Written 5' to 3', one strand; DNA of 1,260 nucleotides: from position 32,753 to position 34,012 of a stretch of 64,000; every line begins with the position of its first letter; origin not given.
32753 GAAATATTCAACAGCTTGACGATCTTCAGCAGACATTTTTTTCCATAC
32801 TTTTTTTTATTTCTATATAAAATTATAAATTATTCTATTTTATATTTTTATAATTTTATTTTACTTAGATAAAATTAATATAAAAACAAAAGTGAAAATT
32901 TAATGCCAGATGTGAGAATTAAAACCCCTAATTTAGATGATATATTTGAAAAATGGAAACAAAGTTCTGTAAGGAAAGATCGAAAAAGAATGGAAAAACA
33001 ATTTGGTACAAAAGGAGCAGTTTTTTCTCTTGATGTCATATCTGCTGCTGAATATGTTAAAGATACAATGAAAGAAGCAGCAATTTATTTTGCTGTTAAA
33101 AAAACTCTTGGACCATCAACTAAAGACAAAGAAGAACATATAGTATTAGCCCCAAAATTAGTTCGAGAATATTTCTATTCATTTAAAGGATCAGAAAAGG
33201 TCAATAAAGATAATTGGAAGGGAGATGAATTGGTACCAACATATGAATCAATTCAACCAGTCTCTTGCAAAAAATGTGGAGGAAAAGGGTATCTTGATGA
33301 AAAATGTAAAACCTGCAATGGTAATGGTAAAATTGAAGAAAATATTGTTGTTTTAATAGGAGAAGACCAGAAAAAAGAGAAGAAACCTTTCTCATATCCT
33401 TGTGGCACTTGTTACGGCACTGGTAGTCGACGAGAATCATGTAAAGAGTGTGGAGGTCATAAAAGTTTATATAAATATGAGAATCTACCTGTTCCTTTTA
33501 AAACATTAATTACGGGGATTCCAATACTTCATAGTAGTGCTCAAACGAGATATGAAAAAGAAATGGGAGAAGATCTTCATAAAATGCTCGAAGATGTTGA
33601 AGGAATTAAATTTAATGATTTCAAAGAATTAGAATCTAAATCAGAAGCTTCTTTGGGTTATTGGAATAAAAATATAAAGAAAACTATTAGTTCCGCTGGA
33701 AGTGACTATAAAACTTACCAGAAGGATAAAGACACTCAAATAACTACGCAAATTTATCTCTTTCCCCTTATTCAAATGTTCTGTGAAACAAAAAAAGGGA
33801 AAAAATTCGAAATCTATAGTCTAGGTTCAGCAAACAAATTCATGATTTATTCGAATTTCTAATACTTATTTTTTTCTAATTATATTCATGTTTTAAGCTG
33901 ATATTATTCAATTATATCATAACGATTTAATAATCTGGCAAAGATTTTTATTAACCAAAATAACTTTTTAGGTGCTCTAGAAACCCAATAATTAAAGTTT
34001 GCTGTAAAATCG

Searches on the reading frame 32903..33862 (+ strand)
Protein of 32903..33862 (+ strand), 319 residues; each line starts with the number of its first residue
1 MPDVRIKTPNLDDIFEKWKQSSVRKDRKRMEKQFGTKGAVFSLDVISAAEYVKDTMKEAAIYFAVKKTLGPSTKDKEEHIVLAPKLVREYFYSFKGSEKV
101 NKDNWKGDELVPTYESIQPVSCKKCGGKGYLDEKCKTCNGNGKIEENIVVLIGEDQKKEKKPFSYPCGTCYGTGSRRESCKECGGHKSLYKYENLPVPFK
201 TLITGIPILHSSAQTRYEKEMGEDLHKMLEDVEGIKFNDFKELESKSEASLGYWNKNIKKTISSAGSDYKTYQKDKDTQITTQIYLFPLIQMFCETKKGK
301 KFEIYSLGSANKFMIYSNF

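Call 52: search_protein_families(library=pfam, proteins=[window:32903-33862:+], max_evalue=0.001)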
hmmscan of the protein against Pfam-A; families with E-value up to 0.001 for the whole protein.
window:32903-33862:+ (319 aa): 1 family
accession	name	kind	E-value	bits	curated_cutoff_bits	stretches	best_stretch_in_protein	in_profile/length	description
PF00684.25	DnaJ_CXXCXGXG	-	0.00016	22.3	32.7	0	122-187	1-65/65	DnaJ central domain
